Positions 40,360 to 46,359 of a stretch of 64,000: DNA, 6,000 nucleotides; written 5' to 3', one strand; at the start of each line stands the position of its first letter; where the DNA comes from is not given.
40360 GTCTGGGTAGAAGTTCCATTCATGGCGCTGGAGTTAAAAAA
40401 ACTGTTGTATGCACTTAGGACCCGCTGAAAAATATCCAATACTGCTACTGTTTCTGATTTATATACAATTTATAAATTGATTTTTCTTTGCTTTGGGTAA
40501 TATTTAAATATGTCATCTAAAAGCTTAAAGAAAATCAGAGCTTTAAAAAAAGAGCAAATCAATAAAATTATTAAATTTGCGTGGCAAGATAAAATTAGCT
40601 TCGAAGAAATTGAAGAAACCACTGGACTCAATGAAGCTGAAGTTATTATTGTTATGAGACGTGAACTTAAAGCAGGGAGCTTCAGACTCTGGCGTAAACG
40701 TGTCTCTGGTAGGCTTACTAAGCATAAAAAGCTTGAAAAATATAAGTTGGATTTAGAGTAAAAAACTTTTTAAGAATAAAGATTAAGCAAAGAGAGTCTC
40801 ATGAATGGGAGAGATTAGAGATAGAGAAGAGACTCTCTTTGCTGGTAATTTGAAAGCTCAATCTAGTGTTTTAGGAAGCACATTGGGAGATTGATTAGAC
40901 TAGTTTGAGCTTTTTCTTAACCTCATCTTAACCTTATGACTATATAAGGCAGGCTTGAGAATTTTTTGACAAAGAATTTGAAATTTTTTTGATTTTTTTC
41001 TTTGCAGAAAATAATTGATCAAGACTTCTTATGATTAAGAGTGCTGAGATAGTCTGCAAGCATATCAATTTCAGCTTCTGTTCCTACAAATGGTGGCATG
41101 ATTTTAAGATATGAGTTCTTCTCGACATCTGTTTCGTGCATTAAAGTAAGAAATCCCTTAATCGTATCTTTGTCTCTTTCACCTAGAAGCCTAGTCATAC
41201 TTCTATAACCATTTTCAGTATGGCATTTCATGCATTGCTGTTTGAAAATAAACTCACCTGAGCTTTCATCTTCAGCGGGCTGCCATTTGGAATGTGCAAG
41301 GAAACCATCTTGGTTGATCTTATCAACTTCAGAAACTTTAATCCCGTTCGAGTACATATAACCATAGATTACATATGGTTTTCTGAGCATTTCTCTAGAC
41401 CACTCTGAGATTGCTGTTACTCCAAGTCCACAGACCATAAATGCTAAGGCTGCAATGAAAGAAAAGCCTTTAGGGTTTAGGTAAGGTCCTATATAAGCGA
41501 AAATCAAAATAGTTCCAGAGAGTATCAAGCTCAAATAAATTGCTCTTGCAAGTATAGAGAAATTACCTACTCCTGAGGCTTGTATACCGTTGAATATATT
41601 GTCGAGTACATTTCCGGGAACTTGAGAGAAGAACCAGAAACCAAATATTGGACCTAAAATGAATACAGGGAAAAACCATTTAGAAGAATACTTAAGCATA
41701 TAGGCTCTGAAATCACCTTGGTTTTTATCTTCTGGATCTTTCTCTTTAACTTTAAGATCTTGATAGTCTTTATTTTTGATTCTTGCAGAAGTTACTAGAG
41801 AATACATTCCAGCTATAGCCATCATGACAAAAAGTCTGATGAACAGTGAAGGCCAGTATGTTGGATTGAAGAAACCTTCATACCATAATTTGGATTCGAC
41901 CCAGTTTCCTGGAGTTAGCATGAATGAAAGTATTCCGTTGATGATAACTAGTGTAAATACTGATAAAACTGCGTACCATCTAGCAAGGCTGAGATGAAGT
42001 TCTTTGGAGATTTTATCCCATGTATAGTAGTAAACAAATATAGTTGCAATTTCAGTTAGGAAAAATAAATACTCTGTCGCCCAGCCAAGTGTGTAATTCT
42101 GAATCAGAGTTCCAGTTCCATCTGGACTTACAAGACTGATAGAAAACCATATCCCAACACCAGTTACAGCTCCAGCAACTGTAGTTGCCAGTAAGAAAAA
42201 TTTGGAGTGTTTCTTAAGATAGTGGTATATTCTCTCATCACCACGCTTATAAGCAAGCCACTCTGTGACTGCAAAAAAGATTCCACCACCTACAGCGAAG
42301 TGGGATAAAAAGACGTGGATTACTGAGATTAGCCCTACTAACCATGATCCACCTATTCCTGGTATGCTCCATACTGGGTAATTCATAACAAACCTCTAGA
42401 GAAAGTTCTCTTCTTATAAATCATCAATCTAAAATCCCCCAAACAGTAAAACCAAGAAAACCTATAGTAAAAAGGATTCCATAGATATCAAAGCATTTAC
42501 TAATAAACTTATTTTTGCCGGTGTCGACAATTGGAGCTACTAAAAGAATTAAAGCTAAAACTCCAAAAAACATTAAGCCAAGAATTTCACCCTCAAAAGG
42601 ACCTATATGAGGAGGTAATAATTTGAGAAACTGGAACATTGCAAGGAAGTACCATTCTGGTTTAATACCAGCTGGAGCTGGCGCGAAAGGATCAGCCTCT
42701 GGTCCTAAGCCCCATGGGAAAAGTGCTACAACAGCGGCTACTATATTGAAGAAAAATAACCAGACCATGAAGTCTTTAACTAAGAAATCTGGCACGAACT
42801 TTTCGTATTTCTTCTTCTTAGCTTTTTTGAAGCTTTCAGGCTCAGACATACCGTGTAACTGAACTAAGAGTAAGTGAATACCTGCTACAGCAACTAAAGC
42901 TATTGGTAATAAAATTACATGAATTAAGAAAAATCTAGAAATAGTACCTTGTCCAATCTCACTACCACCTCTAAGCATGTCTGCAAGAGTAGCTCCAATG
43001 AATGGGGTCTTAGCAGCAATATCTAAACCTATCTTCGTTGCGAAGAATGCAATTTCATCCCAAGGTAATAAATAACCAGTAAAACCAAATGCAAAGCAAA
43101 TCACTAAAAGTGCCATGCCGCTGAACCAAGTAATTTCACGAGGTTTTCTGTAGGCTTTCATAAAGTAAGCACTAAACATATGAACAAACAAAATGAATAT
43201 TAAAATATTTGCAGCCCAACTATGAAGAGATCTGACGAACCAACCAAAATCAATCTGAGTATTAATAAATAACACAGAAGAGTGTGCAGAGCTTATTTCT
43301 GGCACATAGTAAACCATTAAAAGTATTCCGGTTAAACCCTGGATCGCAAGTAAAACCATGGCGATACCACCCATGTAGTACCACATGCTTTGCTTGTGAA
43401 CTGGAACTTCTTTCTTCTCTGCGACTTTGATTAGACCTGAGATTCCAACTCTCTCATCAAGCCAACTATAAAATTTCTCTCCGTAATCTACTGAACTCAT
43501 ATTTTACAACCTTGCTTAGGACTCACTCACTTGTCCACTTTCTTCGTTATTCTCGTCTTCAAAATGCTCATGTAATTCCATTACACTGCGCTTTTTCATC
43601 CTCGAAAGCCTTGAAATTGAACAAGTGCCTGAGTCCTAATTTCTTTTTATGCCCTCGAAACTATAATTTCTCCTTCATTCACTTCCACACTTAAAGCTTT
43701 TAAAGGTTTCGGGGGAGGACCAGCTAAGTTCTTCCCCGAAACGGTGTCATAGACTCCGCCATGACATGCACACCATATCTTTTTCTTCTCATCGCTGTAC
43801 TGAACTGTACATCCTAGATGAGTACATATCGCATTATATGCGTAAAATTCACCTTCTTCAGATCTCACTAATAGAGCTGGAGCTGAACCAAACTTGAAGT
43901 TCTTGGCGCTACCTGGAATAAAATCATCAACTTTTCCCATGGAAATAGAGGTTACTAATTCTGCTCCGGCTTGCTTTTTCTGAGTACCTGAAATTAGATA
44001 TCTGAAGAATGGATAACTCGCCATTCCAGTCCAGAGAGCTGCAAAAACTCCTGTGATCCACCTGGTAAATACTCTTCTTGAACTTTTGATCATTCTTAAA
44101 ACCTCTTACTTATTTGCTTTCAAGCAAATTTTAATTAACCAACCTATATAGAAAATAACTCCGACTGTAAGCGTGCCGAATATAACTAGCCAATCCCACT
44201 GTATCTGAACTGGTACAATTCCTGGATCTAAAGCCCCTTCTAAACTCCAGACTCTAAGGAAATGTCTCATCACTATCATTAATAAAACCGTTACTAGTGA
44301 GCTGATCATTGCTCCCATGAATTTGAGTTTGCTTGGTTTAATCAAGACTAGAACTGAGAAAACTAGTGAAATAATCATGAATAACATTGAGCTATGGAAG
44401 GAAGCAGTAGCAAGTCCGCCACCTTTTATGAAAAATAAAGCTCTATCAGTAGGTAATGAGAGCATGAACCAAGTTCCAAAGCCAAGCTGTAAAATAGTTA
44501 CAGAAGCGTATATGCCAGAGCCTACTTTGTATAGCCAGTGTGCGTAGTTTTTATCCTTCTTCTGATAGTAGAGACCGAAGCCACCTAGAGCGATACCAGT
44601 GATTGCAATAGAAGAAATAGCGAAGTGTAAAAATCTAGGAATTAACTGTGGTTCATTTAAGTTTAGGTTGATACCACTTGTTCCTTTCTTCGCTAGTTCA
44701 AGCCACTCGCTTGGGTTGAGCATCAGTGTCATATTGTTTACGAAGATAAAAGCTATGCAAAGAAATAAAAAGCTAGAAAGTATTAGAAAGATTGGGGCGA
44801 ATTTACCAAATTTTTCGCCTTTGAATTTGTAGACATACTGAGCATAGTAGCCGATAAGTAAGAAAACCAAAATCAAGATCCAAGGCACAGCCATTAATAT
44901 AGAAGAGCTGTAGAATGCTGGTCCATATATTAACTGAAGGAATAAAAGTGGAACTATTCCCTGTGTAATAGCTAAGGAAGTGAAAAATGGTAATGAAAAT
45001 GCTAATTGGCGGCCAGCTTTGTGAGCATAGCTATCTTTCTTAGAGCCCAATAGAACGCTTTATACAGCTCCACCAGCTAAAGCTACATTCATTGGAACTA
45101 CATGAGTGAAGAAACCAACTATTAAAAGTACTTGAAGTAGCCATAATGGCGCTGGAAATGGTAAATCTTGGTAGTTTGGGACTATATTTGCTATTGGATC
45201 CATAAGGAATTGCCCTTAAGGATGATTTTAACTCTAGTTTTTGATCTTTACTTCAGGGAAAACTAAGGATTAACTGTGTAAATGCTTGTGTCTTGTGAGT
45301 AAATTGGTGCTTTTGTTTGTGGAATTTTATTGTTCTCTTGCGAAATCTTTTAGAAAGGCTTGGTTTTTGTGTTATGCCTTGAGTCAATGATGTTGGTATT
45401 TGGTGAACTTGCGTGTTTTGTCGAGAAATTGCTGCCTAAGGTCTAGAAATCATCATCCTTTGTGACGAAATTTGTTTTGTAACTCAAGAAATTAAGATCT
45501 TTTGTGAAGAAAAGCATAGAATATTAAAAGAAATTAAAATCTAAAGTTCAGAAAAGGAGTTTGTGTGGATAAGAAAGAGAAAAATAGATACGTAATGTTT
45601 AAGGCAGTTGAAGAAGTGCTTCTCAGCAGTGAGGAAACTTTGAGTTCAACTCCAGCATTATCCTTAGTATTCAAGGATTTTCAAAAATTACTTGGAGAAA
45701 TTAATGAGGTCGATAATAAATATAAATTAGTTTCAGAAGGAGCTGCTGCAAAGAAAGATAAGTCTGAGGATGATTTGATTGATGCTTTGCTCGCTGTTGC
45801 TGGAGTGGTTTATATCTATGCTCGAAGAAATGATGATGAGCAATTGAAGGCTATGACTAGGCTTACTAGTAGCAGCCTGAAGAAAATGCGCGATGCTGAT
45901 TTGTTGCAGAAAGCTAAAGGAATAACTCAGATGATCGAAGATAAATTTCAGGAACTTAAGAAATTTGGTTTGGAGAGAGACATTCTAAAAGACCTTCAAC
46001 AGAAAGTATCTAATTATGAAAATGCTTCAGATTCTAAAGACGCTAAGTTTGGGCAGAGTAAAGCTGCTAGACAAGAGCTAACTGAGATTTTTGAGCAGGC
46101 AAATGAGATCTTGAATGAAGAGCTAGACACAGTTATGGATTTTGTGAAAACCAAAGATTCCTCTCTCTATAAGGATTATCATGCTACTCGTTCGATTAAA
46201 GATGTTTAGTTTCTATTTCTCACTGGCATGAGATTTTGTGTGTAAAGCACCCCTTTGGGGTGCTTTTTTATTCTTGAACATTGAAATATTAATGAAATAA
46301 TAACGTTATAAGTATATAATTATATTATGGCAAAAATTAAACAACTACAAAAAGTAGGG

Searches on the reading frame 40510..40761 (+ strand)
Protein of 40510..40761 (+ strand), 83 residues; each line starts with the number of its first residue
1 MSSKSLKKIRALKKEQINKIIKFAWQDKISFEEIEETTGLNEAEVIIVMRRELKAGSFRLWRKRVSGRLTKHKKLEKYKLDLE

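Call 3: search_protein_families(library=pfam, proteins=[window:40510-40761:+], max_evalue=0.1)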
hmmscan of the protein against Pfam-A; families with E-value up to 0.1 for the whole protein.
window:40510-40761:+ (83 aa): 2 families
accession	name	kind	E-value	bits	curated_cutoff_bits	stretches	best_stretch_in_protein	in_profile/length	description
PF10985.13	DUF2805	-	3e-25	88.8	22.5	1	18-79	1-62/71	Protein of unknown function (DUF2805)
PF05584.17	Sulfolobus_pRN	-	0.047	14.2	20.8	1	26-67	16-58/72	Sulfolobus plasmid regulatory protein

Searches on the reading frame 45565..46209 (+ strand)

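Call 3: search_protein_families(library=pfam, proteins=[window:45565-46209:+], max_evalue=0.1)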
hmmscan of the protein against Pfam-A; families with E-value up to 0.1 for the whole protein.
window:45565-46209:+ (214 aa): 2 families
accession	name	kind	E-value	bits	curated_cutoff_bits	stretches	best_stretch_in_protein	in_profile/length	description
PF06817.19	RVT_thumb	-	0.019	15.2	27.6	0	36-57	14-35/66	Reverse transcriptase thumb domain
PF14773.11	VIGSSK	-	0.045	14.3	21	0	60-83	17-40/62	Helicase-associated putative binding domain, C-terminal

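Call 4: search_protein_families(library=padloc, proteins=[window:45565-46209:+], max_evalue=0.1)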
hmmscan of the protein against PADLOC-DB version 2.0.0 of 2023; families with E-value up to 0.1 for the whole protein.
window:45565-46209:+ (214 aa): 0 families

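Call 5: search_protein_families(library=ncbifam, proteins=[window:45565-46209:+], max_evalue=0.1)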
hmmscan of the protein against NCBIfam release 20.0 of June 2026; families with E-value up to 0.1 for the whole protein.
window:45565-46209:+ (214 aa): 0 families

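Call 54: search_protein_families(library=phrogs, proteins=[window:45565-46206:+], max_evalue=0.01)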
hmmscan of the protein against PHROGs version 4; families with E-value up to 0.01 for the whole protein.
window:45565-46206:+ (214 aa): 0 families
